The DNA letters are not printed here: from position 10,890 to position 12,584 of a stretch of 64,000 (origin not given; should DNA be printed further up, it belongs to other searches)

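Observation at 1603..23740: Approximately 22 kb Wzy-dependent polysaccharide locus with an atypical accessory gene set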

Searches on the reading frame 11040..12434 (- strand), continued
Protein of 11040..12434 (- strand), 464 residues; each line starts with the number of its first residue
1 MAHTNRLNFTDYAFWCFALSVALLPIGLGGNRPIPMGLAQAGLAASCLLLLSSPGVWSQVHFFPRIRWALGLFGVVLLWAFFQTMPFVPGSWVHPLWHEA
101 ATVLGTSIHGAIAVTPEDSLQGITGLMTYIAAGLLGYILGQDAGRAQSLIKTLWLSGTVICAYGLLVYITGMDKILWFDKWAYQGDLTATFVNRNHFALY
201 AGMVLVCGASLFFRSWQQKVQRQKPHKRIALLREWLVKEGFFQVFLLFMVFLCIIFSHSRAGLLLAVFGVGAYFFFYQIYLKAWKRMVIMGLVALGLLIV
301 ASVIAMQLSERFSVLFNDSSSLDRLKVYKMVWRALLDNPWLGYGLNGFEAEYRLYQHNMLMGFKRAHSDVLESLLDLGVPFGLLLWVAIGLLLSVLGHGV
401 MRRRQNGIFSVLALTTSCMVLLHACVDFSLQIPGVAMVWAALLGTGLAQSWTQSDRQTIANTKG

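Call 16: find_related_loci(query=A1, collection=genome_contigs, flank=10000)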
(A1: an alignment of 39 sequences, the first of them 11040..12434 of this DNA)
Query A1 (464 aa) in genome_contigs; peptide patterns used: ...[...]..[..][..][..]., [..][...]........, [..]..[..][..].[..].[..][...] (x = any residue, [..] = any of these).
519 stretches matched a pattern; 473 encode a relative of the query (tblastn E <= 1e-3); the best 80 are kept; 80 distinct loci.
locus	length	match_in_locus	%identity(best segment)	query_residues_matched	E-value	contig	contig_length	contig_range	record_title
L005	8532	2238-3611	58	1-458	8e-175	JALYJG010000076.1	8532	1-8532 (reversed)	MAG: Pseudomonadota bacterium isolate HIE bin45 SD1477_NODE_1196_length_8532_cov_1.126591, whole genome shotgun sequence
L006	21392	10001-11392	57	1-459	7e-174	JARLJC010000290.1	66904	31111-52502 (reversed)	MAG: Alphaproteobacteria bacterium isolate MAG_CA1 MetaCoAG_Bin_1_Anoxic_k141_2130298, whole genome shotgun sequence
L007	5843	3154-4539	55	1-458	7e-174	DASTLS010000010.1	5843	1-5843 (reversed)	MAG TPA_asm: Alphaproteobacteria bacterium isolate SMAG_U3123 k141_900662, whole genome shotgun sequence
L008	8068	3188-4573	54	1-461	2e-166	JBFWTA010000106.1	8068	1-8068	MAG: Bdellovibrionales bacterium isolate CA_2019_TPBF_36 NODE_35826_length_8068_cov_3.669689_TPBF, whole genome shotgun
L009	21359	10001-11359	54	11-464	2e-163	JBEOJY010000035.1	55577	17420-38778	MAG: Bdellovibrionales bacterium isolate mt_II.17 NODE_103_length_55626_cov_21.038221, whole genome shotgun sequence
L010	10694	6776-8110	56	8-451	1e-160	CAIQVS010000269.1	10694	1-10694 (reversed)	MAG: uncultured proteobacterium isolate I3b_bin-431 genome assembly, contig: bin-431:269/454, whole genome shotgun seque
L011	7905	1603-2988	55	1-459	1e-152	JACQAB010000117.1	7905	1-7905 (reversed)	MAG: Proteobacteria bacterium isolate NC_groundwater_905_Pr1_S-0.2um_57_15 Montesol18-Sp2_coassembly_scaffold_553625, wh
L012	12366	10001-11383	49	1-456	5e-132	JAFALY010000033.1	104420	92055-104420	MAG: Alphaproteobacteria bacterium isolate CP_BE_RX_49 BE_RX_k147_10765775, whole genome shotgun sequence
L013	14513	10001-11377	51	1-457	6e-130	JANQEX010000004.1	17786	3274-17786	MAG: Alphaproteobacteria bacterium isolate PL23a_bin.53 k99_4910211, whole genome shotgun sequence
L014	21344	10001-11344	47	8-456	5e-130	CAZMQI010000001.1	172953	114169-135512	MAG TPA_asm: uncultured Rhodospirillales bacterium isolate SRP287051_co1_143 genome assembly, contig: NODE_166_length_17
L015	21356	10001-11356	44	7-458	7e-127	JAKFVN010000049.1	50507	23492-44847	MAG: Alphaproteobacteria bacterium isolate D3_Bin_25 D3_0000175, whole genome shotgun sequence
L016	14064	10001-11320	46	2-450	9e-122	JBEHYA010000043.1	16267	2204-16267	MAG: Pseudomonadota bacterium isolate ESF1.bin.113 NODE_3703_length_16267_cov_4.391267, whole genome shotgun sequence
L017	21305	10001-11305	47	5-456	2e-118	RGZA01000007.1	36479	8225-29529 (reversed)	MAG: Alphaproteobacteria bacterium isolate WBA_2_308 contig_100_6, whole genome shotgun sequence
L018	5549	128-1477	31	13-457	8e-67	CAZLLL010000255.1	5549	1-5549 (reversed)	MAG TPA_asm: uncultured Methylomonas sp. isolate binchicken_co53_173 genome assembly, contig: NODE_11241_length_5549_cov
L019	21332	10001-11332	32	12-451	8e-65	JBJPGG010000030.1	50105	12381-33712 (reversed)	MAG: Methylococcaceae bacterium isolate bin_01_a k141_834470, whole genome shotgun sequence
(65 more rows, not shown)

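Call 47: search_protein_families(library=pfam, proteins=[L004:1322-2635:+, L004:3854-5167:-, L007:315-1568:+, L014:17683-19131:+, L015:19029-20354:+, L016:7591-8850:-, L017:17476-18762:+, L017:19293-20759:-, L014:8087-9358:+, L012:1495-2793:+], max_evalue=0.01)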
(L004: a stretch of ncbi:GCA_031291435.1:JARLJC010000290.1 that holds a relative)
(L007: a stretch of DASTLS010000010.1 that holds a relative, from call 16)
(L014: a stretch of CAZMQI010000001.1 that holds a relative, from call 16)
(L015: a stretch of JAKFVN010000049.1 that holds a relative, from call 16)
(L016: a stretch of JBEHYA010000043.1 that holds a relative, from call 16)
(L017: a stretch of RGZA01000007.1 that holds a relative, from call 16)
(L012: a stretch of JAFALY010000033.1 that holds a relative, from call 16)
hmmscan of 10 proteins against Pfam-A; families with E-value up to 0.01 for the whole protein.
L004:1322-2635:+ (437 aa): 0 families

L004:3854-5167:- (437 aa): 0 families

L007:315-1568:+ (417 aa): 1 family
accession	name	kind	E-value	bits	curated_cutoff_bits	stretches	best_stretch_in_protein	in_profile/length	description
PF01943.22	Polysacc_synt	-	3.6e-05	23.8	28.2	1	218-363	3-138/274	Polysaccharide biosynthesis protein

L014:17683-19131:+ (482 aa): 0 families

L015:19029-20354:+ (441 aa): 0 families

L016:7591-8850:- (419 aa): 1 family
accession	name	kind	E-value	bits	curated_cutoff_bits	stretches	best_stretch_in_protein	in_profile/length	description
PF04932.20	Wzy_C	-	3.6e-19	69.5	31.7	1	202-350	2-148/149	O-Antigen ligase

L017:17476-18762:+ (428 aa): 0 families

L017:19293-20759:- (488 aa): 2 families
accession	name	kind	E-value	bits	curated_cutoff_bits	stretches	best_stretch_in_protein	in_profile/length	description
PF13440.11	Polysacc_synt_3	-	1.6e-60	205.3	23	1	35-323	1-289/293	Polysaccharide biosynthesis protein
PF01943.22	Polysacc_synt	-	1.9e-18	67.3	28.2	1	23-270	13-266/274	Polysaccharide biosynthesis protein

L014:8087-9358:+ (423 aa): 3 families
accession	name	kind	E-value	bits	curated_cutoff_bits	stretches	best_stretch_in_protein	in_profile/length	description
PF02518.31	HATPase_c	-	3.1e-16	60.2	26.4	1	315-416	5-105/111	Histidine kinase-, DNA gyrase B-, and HSP90-like ATPase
PF00512.31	HisKA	-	5.4e-06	26.8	26.9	1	211-263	5-57/66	His Kinase A (phospho-acceptor) domain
PF13581.12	HATPase_c_2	-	0.00055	20.4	27.4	1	322-384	42-104/127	Histidine kinase-like ATPase domain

L012:1495-2793:+ (432 aa): 6 families
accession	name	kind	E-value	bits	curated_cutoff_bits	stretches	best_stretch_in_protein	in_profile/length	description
PF00535.33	Glycos_transf_2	-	8e-38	130.4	23.3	1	70-236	1-166/168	Glycosyl transferase family 2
PF13641.12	Glyco_tranf_2_3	-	5.6e-35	121.9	27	1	69-291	3-230/230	Glycosyltransferase like family 2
PF13632.12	Glyco_trans_2_3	-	6.1e-21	75.6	27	1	151-364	2-192/198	Glycosyl transferase family group 2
PF13506.12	Glyco_transf_21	-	4.8e-12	46.1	21.7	1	135-290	18-174/174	Glycosyl transferase family 21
PF03142.21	Chitin_synth_2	-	9.5e-08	31.6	27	1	103-249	157-305/527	Chitin synthase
PF10111.15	Glyco_tranf_2_2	-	4.1e-06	26.9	27.3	1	70-259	1-203/276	Glycosyltransferase like family 2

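Call 72: predict_structure(alignment_id=A1)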
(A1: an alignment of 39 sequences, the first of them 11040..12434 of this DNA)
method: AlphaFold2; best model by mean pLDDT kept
length: 464 residues; sequences in the alignment: 39
mean_pLDDT: 87.8   pTM: 0.89
mean pLDDT of the five models: 87.8, 86.7, 86.3, 85.8, 85.5
residues with pLDDT >= 90: 274; 70-90: 147; 50-70: 33; < 50: 10
segments of 3 or more residues with pLDDT < 50: 1-5, 313-316
pLDDT, mean of each block of 10 residues (from residue 1): 62 96 80 86 96 85 93 97 92 90 89 91 94 97 95 95 89 76 70 85 97 92 89 92 95 87 91 96 93 91 75 50 79 91 91 78 77 94 97 96 90 97 86 93 97 77 62
secondary structure, 60 per line:
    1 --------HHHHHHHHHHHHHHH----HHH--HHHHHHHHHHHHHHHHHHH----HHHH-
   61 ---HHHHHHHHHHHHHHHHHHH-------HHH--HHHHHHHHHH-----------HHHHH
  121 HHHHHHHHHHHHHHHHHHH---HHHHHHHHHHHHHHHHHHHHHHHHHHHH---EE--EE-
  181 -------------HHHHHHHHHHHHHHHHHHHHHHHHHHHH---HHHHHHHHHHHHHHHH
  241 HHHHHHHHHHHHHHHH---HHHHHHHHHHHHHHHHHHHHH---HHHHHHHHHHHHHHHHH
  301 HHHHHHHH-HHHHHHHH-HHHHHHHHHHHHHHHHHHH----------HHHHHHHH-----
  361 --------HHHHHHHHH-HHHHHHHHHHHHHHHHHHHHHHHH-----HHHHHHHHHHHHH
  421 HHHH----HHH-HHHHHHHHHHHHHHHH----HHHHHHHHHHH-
elements in order: H9-23 H33-51 H56-59 H64-82 H95-104 H116-139 H143-170 H194-221 H225-256 H260-280 H284-308 H310-317 H319-337 H348-355 H369-377 H379-402 H408-424 H433-448 H453-463

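Call 75: fold_search(model_id=the predicted structure, library=pdb)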
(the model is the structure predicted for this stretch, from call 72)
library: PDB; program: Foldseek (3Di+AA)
matches with E <= 10: 197; with E <= 0.001: 1
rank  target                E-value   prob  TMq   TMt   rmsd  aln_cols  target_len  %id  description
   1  7tpg_B                4.6e-06  1.00  0.56  0.63   6.4       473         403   14  Single-Particle Cryo-EM Structure of the WaaL O-antigen ligase in its ligand bound state (released 2022-04-06)
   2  8p1u_A                4.6e-03  1.00  0.43  0.51   7.7       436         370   16  Structure of divisome complex FtsWIQLB (released 2024-05-22)
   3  8bh1_A                4.8e-03  1.00  0.39  0.47   8.4       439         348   14  Core divisome complex FtsWIQBL from Pseudomonas aeruginosa (released 2023-04-19)
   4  9pc9                  3.1e-01  0.15  0.16  0.17  23.6       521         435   14  Structure of Synaptic Vesicle Protein 2A Bound to UCB7361 (released 2025-09-10)
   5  4akk_B                4.1e-01  0.30  0.18  0.21  19.7       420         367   11  Structure of the NasR transcription antiterminator (released 2012-06-20)
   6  9i5z_B                8.7e-01  0.08  0.14  0.13  24.2       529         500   12  Upregulated state of BetP in potassium (released 2026-02-18)
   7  3vvp_B                9.5e-01  0.06  0.11  0.11  24.7       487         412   11  Crystal structure of MATE in complex with Br-NRF (released 2013-04-03)
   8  8y6h_A                9.9e-01  0.07  0.12  0.09  29.0       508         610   12  P-glycoprotein in complex with UIC2 Fab and triple elacridar molecules in LMNG detergent (released 2024-04-17)
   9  5f15                  1.1e+00  0.10  0.16  0.14  22.5       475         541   12  Crystal Structure of ArnT from Cupriavidus metallidurans bound to Undecaprenyl phosphate (released 2016-02-17)
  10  9g71_A                1.2e+00  0.04  0.10  0.11  33.0       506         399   11  Cryo-EM structure of TTYH2 in complex with lipids in GDN (released 2025-05-21)
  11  4akk_A                1.2e+00  0.14  0.17  0.20  20.8       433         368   11  Structure of the NasR transcription antiterminator (released 2012-06-20)
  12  6qxa_B                1.3e+00  0.06  0.13  0.10  24.2       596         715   10  Structure of membrane bound pyrophosphatase from Thermotoga maritima in complex with imidodiphosphate and N-[(2-amino- (released 2019-04-10)
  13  2wsx_A                1.4e+00  0.06  0.12  0.12  24.4       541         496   11  Crystal Structure of Carnitine Transporter from Escherichia coli (released 2010-09-08)
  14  7bvh_A                1.6e+00  0.14  0.22  0.13  19.2       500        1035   12  Crystal structure of arabinosyltransferase EmbC2-AcpM2 complex from Mycobacterium smegmatis complexed with di-arabinos (released 2020-04-29)
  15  2ht4_B                1.7e+00  0.06  0.14  0.14  23.9       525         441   12  Structure of the Escherichia coli ClC chloride channel Y445W mutant and Fab complex (released 2006-09-19)
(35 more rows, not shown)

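Call 81: search_protein_families(library=pfam, proteins=[L014:16538-17797:+, L015:17599-19014:+, L017:16280-17479:+, L002:11401-12402:-, L012:11386-12309:-, L016:5612-7651:-, L014:14196-15329:-, L014:15387-16541:+], max_evalue=0.01)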
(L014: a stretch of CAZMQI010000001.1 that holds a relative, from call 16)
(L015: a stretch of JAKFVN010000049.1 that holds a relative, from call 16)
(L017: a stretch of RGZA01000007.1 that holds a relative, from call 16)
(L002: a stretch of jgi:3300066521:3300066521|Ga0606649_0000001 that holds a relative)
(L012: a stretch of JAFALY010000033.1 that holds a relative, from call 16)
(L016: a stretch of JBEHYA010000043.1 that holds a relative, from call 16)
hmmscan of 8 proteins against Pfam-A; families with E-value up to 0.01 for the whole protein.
L014:16538-17797:+ (419 aa): 5 families
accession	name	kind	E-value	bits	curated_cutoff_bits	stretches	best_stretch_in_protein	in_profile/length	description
PF00150.24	Cellulase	-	5.6e-13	49.4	23.5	1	33-293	11-270/272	Cellulase (glycosyl hydrolase family 5)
PF02449.21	Glyco_hydro_42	-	2.2e-07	31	21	1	42-96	10-65/376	Beta-galactosidase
PF01373.23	Glyco_hydro_14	-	0.001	18.6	27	1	43-99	17-74/402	Glycosyl hydrolase family 14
PF18989.5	DUF5722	-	0.005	16.2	30.5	0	241-332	281-371/393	Family of unknown function (DUF5722)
PF11790.14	Glyco_hydro_cc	-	0.0057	16.7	21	0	171-273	95-190/237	Glycosyl hydrolase catalytic core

L015:17599-19014:+ (471 aa): 4 families
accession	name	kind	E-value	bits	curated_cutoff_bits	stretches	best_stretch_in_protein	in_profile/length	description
PF00150.24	Cellulase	-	3.6e-15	56.6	23.5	1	83-339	11-266/272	Cellulase (glycosyl hydrolase family 5)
PF02449.21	Glyco_hydro_42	-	1.6e-07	31.5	21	1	94-145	13-65/376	Beta-galactosidase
PF01373.23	Glyco_hydro_14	-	8.5e-07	28.7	27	1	90-148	15-74/402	Glycosyl hydrolase family 14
PF18989.5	DUF5722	-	0.00025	20.5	30.5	0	296-384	287-371/393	Family of unknown function (DUF5722)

L017:16280-17479:+ (399 aa): 5 families
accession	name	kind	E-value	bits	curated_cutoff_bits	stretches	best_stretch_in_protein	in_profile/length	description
PF00150.24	Cellulase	-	1.1e-16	61.5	23.5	1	29-291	9-270/272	Cellulase (glycosyl hydrolase family 5)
PF01229.23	Glyco_hydro_39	-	1e-09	38.2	26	1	44-367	37-384/472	Glycosyl hydrolases family 39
PF02449.21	Glyco_hydro_42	-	2e-06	27.9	21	1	39-94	9-65/376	Beta-galactosidase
PF01373.23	Glyco_hydro_14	-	0.00014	21.4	27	1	42-97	18-74/402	Glycosyl hydrolase family 14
PF18989.5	DUF5722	-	0.0018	17.7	30.5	0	234-326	276-365/393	Family of unknown function (DUF5722)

L002:11401-12402:- (333 aa): 0 families

L012:11386-12309:- (307 aa): 1 family
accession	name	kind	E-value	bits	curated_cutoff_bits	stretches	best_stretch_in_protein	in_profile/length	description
PF01430.24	HSP33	-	3.5e-70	237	21.4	1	11-290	1-273/273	Hsp33 protein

L016:5612-7651:- (679 aa): 12 families
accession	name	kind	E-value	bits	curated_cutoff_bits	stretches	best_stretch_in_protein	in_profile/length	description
PF00535.33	Glycos_transf_2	-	7.7e-34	117.5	23.3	1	386-544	1-165/168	Glycosyl transferase family 2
PF00534.26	Glycos_transf_1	-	8.6e-34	117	26.4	1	211-366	12-171/172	Glycosyl transferases group 1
PF13692.12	Glyco_trans_1_4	-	5e-31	108.3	27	1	215-349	2-138/142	Glycosyl transferases group 1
PF13439.12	Glyco_transf_4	-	7.5e-24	85.1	28.5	1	34-182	2-156/170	Glycosyltransferase Family 4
PF10111.15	Glyco_tranf_2_2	-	1e-22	81.4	27.3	1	386-589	1-223/276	Glycosyltransferase like family 2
PF13641.12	Glyco_tranf_2_3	-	2e-19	71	27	1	385-587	3-216/230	Glycosyltransferase like family 2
PF13579.12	Glyco_trans_4_4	-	1.1e-16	62.1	29.7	1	34-181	1-149/158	Glycosyl transferase 4-like domain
PF20706.3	GT4-conflict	-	1.2e-13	51.3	26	1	42-345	20-335/385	Family 4 Glycosyltransferase in conflict systems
PF13704.12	Glyco_tranf_2_4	-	6.7e-05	23.7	27.5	1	396-472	5-84/98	Glycosyl transferase family 2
PF12804.13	NTP_transf_3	-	0.00013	22.6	27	1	399-494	27-121/160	MobA-like NTP transferase domain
PF13477.12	Glyco_trans_4_2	-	0.00067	20.3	23.4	1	35-113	8-90/139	Glycosyl transferase 4-like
PF13632.12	Glyco_trans_2_3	-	0.0088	16.3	27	0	462-579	1-121/198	Glycosyl transferase family group 2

L014:14196-15329:- (377 aa): 4 families
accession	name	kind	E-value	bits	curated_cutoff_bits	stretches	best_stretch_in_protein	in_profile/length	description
PF00534.26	Glycos_transf_1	-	1.3e-25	90.4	26.4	1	197-337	7-158/172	Glycosyl transferases group 1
PF13692.12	Glyco_trans_1_4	-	1.8e-20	74.1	27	1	209-333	5-138/142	Glycosyl transferases group 1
PF13439.12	Glyco_transf_4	-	3.3e-07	30.9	28.5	1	56-195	39-169/170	Glycosyltransferase Family 4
PF20706.3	GT4-conflict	-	0.0018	17.8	26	1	270-326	279-331/385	Family 4 Glycosyltransferase in conflict systems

L014:15387-16541:+ (384 aa): 5 families
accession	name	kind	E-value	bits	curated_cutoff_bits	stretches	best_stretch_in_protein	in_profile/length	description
PF00534.26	Glycos_transf_1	-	1.6e-31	109.6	26.4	1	206-360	15-171/172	Glycosyl transferases group 1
PF13692.12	Glyco_trans_1_4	-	1.4e-29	103.6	27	1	207-346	2-141/142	Glycosyl transferases group 1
PF13439.12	Glyco_transf_4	-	1.2e-11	45.3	28.5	1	38-194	2-169/170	Glycosyltransferase Family 4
PF20706.3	GT4-conflict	-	2.3e-09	37.2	26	1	204-316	195-314/385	Family 4 Glycosyltransferase in conflict systems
PF13524.12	Glyco_trans_1_2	-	1.7e-05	25.3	25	1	258-364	27-132/144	Glycosyl transferase-like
